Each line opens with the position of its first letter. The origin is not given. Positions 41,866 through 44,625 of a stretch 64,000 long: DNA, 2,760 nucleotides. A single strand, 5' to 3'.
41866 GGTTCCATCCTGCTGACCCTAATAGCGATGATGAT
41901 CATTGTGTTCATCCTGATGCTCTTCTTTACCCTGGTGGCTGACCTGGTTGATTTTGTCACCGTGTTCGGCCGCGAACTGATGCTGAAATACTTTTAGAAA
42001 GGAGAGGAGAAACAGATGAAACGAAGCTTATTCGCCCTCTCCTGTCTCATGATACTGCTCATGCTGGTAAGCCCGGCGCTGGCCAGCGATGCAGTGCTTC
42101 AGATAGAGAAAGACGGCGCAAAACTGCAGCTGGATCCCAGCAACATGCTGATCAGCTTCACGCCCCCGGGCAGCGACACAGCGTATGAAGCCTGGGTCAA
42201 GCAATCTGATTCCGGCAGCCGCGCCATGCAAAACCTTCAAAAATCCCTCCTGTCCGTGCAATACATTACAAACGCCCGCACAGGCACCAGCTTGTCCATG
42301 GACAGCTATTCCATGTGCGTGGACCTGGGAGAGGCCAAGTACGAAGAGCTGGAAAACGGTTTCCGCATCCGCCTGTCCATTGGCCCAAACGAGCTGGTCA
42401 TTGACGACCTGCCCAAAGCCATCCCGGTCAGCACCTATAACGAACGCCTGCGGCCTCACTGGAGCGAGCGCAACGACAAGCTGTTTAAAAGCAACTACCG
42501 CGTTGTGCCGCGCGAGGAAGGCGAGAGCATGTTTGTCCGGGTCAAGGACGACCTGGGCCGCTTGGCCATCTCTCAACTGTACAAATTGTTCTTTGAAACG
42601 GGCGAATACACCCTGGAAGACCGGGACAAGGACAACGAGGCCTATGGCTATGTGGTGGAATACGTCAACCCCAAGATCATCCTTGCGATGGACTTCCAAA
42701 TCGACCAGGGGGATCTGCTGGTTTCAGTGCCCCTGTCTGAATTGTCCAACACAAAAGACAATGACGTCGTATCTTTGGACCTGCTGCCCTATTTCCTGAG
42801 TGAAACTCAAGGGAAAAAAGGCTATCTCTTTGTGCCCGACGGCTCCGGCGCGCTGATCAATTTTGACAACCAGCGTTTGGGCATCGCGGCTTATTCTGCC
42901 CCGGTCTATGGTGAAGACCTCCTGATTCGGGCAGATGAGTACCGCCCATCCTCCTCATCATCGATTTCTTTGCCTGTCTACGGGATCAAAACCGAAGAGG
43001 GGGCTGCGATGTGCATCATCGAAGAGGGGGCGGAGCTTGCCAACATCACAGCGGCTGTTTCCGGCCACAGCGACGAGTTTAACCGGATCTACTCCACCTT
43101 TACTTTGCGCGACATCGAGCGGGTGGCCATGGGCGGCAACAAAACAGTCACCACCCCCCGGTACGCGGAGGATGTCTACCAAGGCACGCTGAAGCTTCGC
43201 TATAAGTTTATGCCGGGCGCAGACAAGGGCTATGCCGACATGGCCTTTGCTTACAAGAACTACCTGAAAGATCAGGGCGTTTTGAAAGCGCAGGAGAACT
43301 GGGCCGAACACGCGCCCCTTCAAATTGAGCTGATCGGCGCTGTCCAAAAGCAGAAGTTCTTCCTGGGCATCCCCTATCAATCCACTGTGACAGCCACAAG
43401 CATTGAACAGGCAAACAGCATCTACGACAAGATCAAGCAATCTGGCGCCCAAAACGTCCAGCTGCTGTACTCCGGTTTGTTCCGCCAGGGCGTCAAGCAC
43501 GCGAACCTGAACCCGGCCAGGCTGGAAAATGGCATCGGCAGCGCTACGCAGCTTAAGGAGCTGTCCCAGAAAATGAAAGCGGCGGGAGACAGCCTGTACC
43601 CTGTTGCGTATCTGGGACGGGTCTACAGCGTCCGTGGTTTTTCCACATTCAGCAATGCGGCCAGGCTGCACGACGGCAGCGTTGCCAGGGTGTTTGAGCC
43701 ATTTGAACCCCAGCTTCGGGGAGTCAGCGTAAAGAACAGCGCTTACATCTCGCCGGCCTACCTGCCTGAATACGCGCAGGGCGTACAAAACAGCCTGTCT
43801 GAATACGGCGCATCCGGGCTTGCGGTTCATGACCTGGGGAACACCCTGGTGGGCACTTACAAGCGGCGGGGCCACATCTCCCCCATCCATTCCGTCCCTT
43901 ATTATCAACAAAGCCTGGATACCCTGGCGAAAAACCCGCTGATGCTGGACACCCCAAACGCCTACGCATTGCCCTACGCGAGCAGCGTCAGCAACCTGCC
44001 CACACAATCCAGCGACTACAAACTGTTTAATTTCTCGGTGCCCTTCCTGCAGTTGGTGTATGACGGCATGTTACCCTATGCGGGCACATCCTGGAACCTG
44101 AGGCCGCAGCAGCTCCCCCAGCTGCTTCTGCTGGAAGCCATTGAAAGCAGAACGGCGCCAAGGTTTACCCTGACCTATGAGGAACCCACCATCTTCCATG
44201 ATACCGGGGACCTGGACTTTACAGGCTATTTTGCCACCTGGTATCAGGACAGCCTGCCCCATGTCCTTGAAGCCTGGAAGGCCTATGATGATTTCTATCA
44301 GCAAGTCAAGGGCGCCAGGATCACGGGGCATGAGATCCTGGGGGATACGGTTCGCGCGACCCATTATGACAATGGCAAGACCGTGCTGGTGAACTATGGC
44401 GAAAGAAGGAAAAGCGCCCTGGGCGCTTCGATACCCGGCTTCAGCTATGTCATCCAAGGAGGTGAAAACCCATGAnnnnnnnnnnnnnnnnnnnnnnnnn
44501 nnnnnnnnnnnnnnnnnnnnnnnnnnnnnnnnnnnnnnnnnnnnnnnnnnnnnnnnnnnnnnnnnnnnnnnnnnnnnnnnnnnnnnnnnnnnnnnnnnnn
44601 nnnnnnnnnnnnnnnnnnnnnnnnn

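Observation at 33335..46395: Nine-gene ABC-plus envelope locus: two SBPs, two permease pairs, no ATPase, and three unknown envelope proteins translationally coupled in the middle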

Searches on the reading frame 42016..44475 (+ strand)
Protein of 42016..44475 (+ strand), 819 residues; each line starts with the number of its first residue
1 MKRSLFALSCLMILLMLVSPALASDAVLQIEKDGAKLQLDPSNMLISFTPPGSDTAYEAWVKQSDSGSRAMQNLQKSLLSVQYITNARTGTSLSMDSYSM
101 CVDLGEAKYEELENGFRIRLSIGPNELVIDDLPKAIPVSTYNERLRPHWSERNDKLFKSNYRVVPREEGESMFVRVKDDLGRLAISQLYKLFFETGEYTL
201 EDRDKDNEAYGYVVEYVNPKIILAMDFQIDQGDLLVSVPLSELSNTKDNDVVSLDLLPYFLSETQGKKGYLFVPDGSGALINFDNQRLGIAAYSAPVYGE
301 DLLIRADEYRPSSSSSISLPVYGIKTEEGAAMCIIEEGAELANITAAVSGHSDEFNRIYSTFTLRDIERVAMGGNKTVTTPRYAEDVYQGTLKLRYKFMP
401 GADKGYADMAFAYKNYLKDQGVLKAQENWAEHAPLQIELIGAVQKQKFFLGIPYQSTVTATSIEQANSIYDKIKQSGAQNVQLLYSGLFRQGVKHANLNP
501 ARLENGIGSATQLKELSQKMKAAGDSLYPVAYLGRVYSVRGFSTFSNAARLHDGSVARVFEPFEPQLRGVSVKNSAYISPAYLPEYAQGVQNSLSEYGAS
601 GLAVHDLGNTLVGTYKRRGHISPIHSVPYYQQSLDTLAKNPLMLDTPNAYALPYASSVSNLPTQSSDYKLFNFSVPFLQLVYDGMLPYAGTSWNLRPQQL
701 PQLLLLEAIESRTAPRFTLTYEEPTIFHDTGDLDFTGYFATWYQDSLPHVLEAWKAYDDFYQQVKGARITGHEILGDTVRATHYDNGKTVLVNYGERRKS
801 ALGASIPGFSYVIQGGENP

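Call 4: search_protein_families(library=pfam, proteins=[window:42016-44475:+], max_evalue=0.01)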
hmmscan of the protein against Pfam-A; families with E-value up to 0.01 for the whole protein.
window:42016-44475:+ (819 aa): 1 family
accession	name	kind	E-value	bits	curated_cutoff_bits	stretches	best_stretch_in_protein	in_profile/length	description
PF18952.6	DUF5696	-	2.9e-156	522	25.6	1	201-811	2-612/612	Family of unknown function (DUF5696)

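Call 5: search_protein_families(library=ncbifam, proteins=[window:42016-44475:+], max_evalue=0.01)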
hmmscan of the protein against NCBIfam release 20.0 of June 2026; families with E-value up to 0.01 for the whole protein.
window:42016-44475:+ (819 aa): 0 families

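Call 7: search_solved_structures(query=window:42016-44475:+, max_evalue=1)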
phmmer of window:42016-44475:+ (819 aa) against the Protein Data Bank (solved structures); distinct sequences matched with E-value up to 1: 0.

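Call 9: find_homologous_proteins(query=window:42016-44475:+, max_evalue=0.00001)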
Query window:42016-44475:+ (819 aa): 275 proteins with E <= 0.00001 among 8000 candidates; the best 120 are listed.
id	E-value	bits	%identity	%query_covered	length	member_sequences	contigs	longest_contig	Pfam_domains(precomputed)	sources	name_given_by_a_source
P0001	0.0e+0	1854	100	100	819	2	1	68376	PF18952.7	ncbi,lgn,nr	ncbi:MAG: DUF5696 domain-containing protein [Bacillota bacterium]|nr:DUF5696 domain-containing prote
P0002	0.0e+0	1114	61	100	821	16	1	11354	PF18952.7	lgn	-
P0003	0.0e+0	1112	60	98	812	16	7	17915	PF18952.7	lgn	-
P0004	0.0e+0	1104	60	100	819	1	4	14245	PF18952.7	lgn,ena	-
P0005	0.0e+0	1081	59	99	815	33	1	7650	PF18952.7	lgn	-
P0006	0.0e+0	1057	59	97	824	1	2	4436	PF18952.7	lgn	-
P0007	2.8e-230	785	45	96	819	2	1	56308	PF18952.7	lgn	-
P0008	2.4e-226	772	45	100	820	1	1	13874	PF18952.7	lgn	-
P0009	1.0e-214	733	45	97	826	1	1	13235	PF18952.7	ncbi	-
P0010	3.9e-204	698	42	97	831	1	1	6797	PF18952.7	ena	-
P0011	2.5e-199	682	44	96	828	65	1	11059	PF18952.7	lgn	-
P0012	2.3e-198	679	44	91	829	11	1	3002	PF18952.7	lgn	-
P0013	1.6e-197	676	41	99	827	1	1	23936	PF18952.7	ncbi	-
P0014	2.4e-195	669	44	91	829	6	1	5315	PF18952.7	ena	-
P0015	6.5e-194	665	40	100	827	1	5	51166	PF18952.7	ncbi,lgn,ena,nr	ncbi:MAG: hypothetical protein IJC48_12550 [Clostridia bacterium]|nr:hypothetical protein [Clostridi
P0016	9.0e-194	664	43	96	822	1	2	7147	PF18952.7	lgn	-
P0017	1.7e-193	663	43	91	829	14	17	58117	PF18952.7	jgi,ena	-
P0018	3.7e-192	659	41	99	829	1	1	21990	PF18952.7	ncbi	-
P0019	9.9e-191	654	42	96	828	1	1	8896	PF18952.7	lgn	-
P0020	3.6e-190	652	42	97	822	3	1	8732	PF18952.7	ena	-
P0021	1.3e-189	650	43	91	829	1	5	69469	PF18952.7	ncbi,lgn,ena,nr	ncbi:MAG: hypothetical protein IKJ65_00670 [Clostridia bacterium]|nr:hypothetical protein [Clostridi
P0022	1.5e-188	647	42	91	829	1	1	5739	PF18952.7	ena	-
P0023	4.7e-188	645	41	97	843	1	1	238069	PF18952.7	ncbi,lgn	ncbi:MAG: DUF5696 domain-containing protein [Treponema sp.]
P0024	8.9e-188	644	39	100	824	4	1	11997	PF18952.7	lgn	-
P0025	1.8e-187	643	42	91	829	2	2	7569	PF18952.7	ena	-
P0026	4.3e-187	642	42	91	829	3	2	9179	PF18952.7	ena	-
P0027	2.0e-186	640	41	96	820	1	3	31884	PF18952.7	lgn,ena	-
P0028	9.9e-184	631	41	96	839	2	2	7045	PF18952.7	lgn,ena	-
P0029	7.0e-183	628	40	96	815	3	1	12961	PF18952.7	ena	-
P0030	6.2e-181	622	40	100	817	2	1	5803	PF18952.7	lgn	-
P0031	2.2e-179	616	40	96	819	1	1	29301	PF18952.7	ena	-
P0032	2.3e-179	616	40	96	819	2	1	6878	PF18952.7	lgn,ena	-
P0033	2.1e-178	613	40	99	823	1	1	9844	PF18952.7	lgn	-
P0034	3.6e-178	612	40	96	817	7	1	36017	PF18952.7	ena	-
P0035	1.3e-172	594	39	100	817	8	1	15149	PF18952.7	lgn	-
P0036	4.6e-132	460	34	92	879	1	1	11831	PF18952.7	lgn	-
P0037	2.1e-131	458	33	96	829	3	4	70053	PF18952.7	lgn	-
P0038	2.9e-109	385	32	97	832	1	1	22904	PF18952.7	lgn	-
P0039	7.4e-109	383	31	97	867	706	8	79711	PF18952.7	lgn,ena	-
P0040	7.6e-108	380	32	88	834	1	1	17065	PF18952.7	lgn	-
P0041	2.9e-105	371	31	97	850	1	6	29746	PF18952.7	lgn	-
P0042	4.4e-103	364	31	88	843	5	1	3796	PF18952.7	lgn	-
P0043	1.2e-101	359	31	97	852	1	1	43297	PF18952.7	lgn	-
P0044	2.2e-101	359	30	99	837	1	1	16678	PF18952.7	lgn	-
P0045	6.7e-100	354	31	96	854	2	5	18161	PF18952.7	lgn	-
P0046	9.2e-100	353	31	97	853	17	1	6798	PF18952.7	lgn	-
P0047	4.0e-98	348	31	97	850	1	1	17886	PF18952.7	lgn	-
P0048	1.3e-97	346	31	97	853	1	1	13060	PF18952.7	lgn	-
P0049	2.3e-97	345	31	91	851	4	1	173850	PF18952.7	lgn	-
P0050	3.2e-97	345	30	95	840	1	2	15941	PF18952.7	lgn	-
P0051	3.3e-97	345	31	98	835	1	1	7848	PF18952.7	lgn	-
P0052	2.4e-96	342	30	92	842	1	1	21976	PF18952.7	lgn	-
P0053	5.2e-96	341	30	97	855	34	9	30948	PF18952.7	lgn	-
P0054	9.8e-96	340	29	99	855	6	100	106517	PF18952.7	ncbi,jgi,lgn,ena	-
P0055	1.7e-95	339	31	96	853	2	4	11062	PF18952.7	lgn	-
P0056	3.0e-95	338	30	97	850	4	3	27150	PF18952.7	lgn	-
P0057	4.6e-95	338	31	97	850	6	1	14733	PF18952.7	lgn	-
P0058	5.0e-95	338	30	97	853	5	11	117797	PF18952.7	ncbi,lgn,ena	-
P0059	3.0e-94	335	30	97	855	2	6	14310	PF18952.7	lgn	-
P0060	9.5e-94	333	30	88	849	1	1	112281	PF18952.7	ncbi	-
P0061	1.1e-93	333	30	96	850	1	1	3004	PF18952.7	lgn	-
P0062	5.0e-93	331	30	97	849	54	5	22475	PF18952.7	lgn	-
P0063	5.9e-93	331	29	97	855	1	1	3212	PF18952.7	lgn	-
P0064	5.7e-92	327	29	97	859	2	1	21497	PF18952.7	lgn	-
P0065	1.6e-91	326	30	97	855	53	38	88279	PF18952.7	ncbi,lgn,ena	-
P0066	2.9e-91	325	29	97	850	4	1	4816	PF18952.7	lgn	-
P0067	1.1e-90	323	30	90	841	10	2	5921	PF18952.7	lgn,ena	-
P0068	1.3e-90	323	29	97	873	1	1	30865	PF18952.7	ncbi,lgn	-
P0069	1.8e-90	322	30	87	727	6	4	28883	PF18952.7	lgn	-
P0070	2.8e-90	322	29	95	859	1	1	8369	PF18952.7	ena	-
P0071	4.4e-90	321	29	95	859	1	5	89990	PF18952.7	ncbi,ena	-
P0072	4.6e-90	321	30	91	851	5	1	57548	PF18952.7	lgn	-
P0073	8.9e-90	320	29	97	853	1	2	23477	PF18952.7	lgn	-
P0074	9.1e-90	320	29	95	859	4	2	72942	PF18952.7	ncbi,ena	-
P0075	1.2e-89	320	30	91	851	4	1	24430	PF18952.7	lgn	-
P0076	2.4e-89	319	31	84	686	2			PF18952.7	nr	nr:DUF5696 domain-containing protein [Paenibacillus dendrobii]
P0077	3.6e-89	318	28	97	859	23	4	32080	PF18952.7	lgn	-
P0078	5.1e-89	318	29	96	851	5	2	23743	PF18952.7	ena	-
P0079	7.4e-89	317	30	89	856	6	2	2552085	PF18952.7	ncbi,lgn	-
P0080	8.6e-89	317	31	88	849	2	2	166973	PF18952.7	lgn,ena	-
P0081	1.2e-88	316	29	97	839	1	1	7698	PF18952.7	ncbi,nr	ncbi:MAG: hypothetical protein K6B75_04230 [Lachnospiraceae bacterium]|nr:hypothetical protein [Lach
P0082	8.2e-88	314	28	97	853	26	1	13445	PF18952.7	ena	-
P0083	9.0e-88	314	29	92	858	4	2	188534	PF18952.7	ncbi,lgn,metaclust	metaclust:status=active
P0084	1.2e-87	313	30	88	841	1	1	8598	PF18952.7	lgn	-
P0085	2.0e-87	312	30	93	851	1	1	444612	PF18952.7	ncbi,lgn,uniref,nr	ncbi:hypothetical protein J2S74_000595 [Evansella vedderi]|uniref:Uncharacterized protein n=1 Tax=Ev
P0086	8.2e-87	310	28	97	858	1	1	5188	PF18952.7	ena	-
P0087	2.6e-86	309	28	90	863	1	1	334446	PF18952.7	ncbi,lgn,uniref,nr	ncbi:DUF5696 domain-containing protein [Paenibacillus sp. VCA1]|uniref:DUF5696 domain-containing pro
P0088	2.9e-86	309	29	97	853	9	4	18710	PF18952.7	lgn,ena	-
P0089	3.4e-86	308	28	99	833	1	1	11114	PF18952.7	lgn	-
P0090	1.6e-85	306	29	97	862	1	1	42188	PF18952.7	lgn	-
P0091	3.5e-85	305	30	91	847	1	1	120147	PF18952.7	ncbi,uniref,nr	ncbi:hypothetical protein F9U64_13595 [Gracilibacillus oryzae]|uniref:Uncharacterized protein n=1 Ta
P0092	1.6e-84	303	28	97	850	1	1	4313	PF18952.7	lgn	-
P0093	7.6e-84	301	29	97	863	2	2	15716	PF18952.7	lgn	-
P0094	1.1e-83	300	28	97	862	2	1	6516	PF18952.7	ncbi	-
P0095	9.4e-83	297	29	91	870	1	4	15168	PF18952.7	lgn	-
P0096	1.6e-81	293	28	91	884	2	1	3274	PF18952.7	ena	-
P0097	2.6e-79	286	29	89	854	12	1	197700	PF18952.7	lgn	-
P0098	1.1e-77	280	29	91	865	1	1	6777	PF18952.7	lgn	-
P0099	1.0e-75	274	28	92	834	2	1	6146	PF18952.7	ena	-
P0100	7.4e-75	271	27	95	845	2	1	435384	PF18952.7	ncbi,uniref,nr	ncbi:DUF5696 domain-containing protein [Cohnella sp. REN36]|uniref:DUF5696 domain-containing protein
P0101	2.9e-74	269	27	97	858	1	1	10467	PF18952.7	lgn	-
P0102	2.0e-73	266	27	100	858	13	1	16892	PF18952.7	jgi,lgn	jgi:hypothetical protein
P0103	2.7e-73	266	26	86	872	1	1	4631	PF18952.7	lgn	-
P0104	3.1e-73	265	29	91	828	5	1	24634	PF18952.7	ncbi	-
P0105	1.2e-72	263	27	88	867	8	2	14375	PF18952.7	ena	-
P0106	1.3e-72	263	28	91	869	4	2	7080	PF18952.7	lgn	-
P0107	1.3e-71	260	32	66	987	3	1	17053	PF18952.7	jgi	-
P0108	2.2e-71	259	30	79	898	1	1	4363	PF18952.7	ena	-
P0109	2.5e-71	259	30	89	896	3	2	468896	PF18952.7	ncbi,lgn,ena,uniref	ncbi:hypothetical protein HNQ56_001489 [Anaerotaenia torta]|uniref:DUF5696 domain-containing protein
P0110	2.7e-71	259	28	92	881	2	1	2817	PF18952.7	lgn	-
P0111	5.2e-70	255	26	79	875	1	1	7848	PF18952.7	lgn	-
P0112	5.5e-70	255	27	91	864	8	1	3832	PF18952.7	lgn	-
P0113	1.1e-69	254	27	89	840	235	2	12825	PF18952.7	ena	-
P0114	2.7e-69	252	27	100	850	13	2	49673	PF18952.7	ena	-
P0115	6.0e-69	251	29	76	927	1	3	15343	PF18952.7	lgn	-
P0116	1.6e-68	250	26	93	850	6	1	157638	PF18952.7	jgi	-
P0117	2.3e-68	249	27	100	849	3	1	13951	PF18952.7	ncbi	-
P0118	3.6e-68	249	28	91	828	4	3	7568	PF18952.7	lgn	-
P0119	4.1e-68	248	27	91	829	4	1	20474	PF18952.7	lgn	-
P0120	4.7e-68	248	30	76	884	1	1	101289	PF18952.7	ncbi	ncbi:MAG: DUF5696 domain-containing protein [Saccharofermentanales bacterium]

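Call 12: find_related_loci(query=A1, collection=genome_contigs, flank=10000)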
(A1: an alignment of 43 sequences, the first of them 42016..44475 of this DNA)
Query A1 (819 aa) in genome_contigs; peptide patterns used: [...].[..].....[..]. (x = any residue, [..] = any of these).
600 stretches matched a pattern (row limit reached: there are more); 596 encode a relative of the query (tblastn E <= 1e-3); the best 80 are kept; 80 distinct loci.
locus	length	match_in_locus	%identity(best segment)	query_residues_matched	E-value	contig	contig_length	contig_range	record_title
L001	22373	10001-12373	44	31-817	0e+0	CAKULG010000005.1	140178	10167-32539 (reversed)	MAG: uncultured Clostridia bacterium isolate REFINED_METABAT215_TOP10_CONTIGS_1500_ASSEMBLY_K77_MERGED__Hadza_MoBio_hadz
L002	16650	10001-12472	40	3-817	0e+0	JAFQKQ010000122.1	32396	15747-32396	MAG: Clostridia bacterium isolate RGIG1906 Goat_Cecum.Co__c3194222, whole genome shotgun sequence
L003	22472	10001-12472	41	1-814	0e+0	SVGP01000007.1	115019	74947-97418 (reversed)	MAG: Clostridiales bacterium isolate SIG361 NODE_913_length_115019_cov_2.722444, whole genome shotgun sequence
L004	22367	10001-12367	41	25-815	0e+0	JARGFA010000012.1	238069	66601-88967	MAG: Treponema sp. isolate A13_2001-3 k141_209197, whole genome shotgun sequence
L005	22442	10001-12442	41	11-816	0e+0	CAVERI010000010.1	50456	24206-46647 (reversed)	bacterium isolate H07676-L1_cleanbin_000014 genome assembly, contig: Spades_H07676-L1_contig_445, whole genome shotgun s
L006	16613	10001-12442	41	11-816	0e+0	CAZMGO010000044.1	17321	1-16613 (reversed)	MAG TPA_asm: uncultured Oscillospiraceae bacterium isolate SRP225648_co1_74 genome assembly, contig: NODE_8046_length_17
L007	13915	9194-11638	39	1-816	0e+0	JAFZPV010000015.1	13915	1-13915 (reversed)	MAG: Clostridia bacterium isolate RGIG7988 Water_buffalos_Rumen-1__c269152, whole genome shotgun sequence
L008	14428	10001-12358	40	28-816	2e-178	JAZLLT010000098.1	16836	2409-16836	MAG: Clostridia bacterium isolate T1900044956_TA20190011.MAGScoT_cleanbin_000046 SGB_3840_k141_539236, whole genome shot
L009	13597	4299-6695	31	23-814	1e-110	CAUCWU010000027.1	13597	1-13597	MAG TPA_asm: uncultured Lachnospiraceae bacterium isolate ERR9607163_bin.11_MetaWRAP_v1.3_MAG genome assembly, contig: E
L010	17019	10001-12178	31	94-814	3e-107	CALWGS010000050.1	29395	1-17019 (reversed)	MAG: uncultured Lachnospiraceae bacterium isolate E27__bin416 genome assembly, contig: E27__k127_6760743, whole genome s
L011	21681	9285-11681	31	23-814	3e-104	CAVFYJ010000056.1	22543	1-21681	Acetatifactor sp. isolate G02614-L1_cleanbin_000024 genome assembly, contig: Spades_G02614-L1_contig_1093, whole genome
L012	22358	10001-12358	29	31-814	2e-103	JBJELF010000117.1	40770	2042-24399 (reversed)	MAG: Lachnospiraceae bacterium isolate PUUB17_bin.046 NODE_797_length_40770_cov_7.191698, whole genome shotgun sequence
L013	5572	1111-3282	32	94-816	6e-104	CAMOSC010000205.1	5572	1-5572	MAG: uncultured Clostridia bacterium isolate SRR873601_bin.66_metaWRAP_v1.3_MAG genome assembly, contig: NODE_49069_leng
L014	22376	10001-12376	30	34-815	5e-102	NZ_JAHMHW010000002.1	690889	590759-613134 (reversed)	Paenibacillus vietnamensis strain N4 NODE_2_length_690889_cov_33.465013, whole genome shotgun sequence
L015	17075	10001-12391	31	31-814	7e-102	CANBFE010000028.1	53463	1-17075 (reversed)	MAG TPA_asm: uncultured Lachnospiraceae bacterium isolate SRR15431181_bin.13_metawrap_v1.3_MAG genome assembly, contig:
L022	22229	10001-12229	29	75-815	6e-96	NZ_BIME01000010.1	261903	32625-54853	Paenibacillus illinoisensis NBRC 15959 PIL01S_CON000010, whole genome shotgun sequence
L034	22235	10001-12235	29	75-817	2e-91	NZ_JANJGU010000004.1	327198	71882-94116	Lederbergia panacisoli strain KACC 17503 Scaffold4, whole genome shotgun sequence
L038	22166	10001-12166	30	75-794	7e-91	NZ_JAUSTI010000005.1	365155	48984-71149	Paenibacillus tundrae strain DS1314 Ga0466925_05, whole genome shotgun sequence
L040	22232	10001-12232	30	74-817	1e-90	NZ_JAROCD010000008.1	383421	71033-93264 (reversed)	Paenibacillus vandeheii strain F6_3S_P_1C NODE_8_length_383421_cov_265.293668, whole genome shotgun sequence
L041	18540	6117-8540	29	21-814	2e-90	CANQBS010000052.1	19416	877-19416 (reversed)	MAG: uncultured Acetatifactor sp. isolate Lapin-001__bin5 genome assembly, contig: Lapin-001__NODE_2994_length_19416_cov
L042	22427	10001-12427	28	23-814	3e-90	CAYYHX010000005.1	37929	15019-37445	MAG TPA_asm: uncultured Hungatella sp. isolate SRP314395_co1_41 genome assembly, contig: NODE_738_length_37929_cov_52.98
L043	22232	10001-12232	29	74-817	7e-90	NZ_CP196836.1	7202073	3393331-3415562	Paenibacillus sp. QZ-Y1 chromosome, complete genome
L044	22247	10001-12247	31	74-819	7e-90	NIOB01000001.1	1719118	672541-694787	Saccharibacillus sp. O16 O16_contig_1, whole genome shotgun sequence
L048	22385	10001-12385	28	34-819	1e-91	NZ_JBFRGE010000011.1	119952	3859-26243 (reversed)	Paenibacillus sp. 2TAB19 SCAFFOLD_10, whole genome shotgun sequence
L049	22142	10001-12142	30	94-817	1e-89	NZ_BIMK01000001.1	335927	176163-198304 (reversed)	Paenibacillus chibensis strain NBRC 15958 PCH05_CON00110, whole genome shotgun sequence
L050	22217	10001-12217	29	74-817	2e-89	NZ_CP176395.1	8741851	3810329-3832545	Paenibacillus sp. MBLB4367 chromosome, complete genome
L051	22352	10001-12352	28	31-817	3e-89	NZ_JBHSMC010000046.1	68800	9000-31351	Lederbergia graminis strain KACC 13779 soapdenovo_K_105_46, whole genome shotgun sequence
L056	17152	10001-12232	29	74-815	1e-88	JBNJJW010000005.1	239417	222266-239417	MAG: Bacillota bacterium isolate BLK80-1 5, whole genome shotgun sequence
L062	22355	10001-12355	27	27-818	7e-88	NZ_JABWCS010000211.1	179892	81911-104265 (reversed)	Paenibacillus agri strain JW14 717, whole genome shotgun sequence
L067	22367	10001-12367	29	23-811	2e-87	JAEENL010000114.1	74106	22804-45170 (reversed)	MAG: Lachnospiraceae bacterium isolate Tb.RUG.262 NODE_3367694_length_74106_cov_1.991687, whole genome shotgun sequence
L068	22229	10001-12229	30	74-817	3e-87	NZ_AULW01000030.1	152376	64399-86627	Paenibacillus pasadenensis DSM 19293 H582DRAFT_scaffold00012.12_C, whole genome shotgun sequence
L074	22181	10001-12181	29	77-817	1e-86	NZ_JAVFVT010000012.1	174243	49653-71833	Paenibacillus sp. LHD-117 LHD.117_ctg012, whole genome shotgun sequence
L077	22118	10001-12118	30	110-817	3e-86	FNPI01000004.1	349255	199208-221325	Bacillus caseinilyticus strain SP genome assembly, contig: Ga0116971_104, whole genome shotgun sequence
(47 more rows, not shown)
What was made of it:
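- At least 596 GTDB species genomes match the DUF5696 motif (call 12).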

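Call 21: predict_structure(alignment_id=A1)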
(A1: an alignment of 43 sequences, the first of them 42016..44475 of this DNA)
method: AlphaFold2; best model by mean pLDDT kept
length: 819 residues; sequences in the alignment: 43
mean_pLDDT: 89.8   pTM: 0.88
mean pLDDT of the five models: 89.8, 89.2, 88.5, 88.5, 88.3
residues with pLDDT >= 90: 551; 70-90: 219; 50-70: 37; < 50: 12
segments of 3 or more residues with pLDDT < 50: 22-24, 564-568
pLDDT, mean of each block of 10 residues (from residue 1): 70 66 67 95 93 91 83 94 89 93 93 95 88 92 92 93 88 90 89 90 90 83 97 97 91 95 93 95 90 91 73 73 96 96 93 92 87 69 82 97 96 97 91 96 88 87 98 96 96 90 94 97 97 90 91 85 51 84 95 91 93 87 91 96 96 96 87 95 95 90 95 96 87 73 95 97 94 95 96 97 95 75
secondary structure, 60 per line:
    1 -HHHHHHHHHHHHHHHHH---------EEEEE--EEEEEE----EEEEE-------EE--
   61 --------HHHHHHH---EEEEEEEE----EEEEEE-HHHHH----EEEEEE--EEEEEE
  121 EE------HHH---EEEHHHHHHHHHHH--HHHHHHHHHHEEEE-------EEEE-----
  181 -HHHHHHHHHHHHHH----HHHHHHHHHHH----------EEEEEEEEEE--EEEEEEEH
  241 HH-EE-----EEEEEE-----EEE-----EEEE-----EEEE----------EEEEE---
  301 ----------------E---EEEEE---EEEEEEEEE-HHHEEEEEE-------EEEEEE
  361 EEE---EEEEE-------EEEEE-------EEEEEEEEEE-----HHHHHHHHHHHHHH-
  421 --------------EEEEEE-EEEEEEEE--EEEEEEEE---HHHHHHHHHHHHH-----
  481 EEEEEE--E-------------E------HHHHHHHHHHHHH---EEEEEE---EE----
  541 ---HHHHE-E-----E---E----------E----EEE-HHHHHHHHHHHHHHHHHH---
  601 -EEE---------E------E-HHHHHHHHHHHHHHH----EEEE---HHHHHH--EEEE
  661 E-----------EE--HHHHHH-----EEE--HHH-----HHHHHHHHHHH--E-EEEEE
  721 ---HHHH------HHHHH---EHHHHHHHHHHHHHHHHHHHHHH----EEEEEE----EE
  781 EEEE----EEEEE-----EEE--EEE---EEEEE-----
elements in order (helices of 4 or more, strands of 3 or more residues): H2-18 E28-32 E35-40 E45-49 H69-75 E79-86 E91-96 H98-102 E107-112 E115-122 E135-137 H138-148 H151-160 E161-164 E172-175 H182-195 H200-210 E221-230 E233-239 E251-256 E262-264 E270-273 E279-282 E293-297 E321-325 E329-337 E342-347 E355-363 E367-371 E379-383 E391-400 H406-419 E435-440 E442-449 E452-459 H463-475 E481-486 H510-522 E526-531 H544-547 E576-578 H580-597 E602-604 H623-637 E642-645 H649-654 E657-661 H677-682 E688-690 H701-711 E716-720 H724-727 H734-738 H743-764 E769-774 E779-784 E789-793 E799-801 E804-806 E810-814
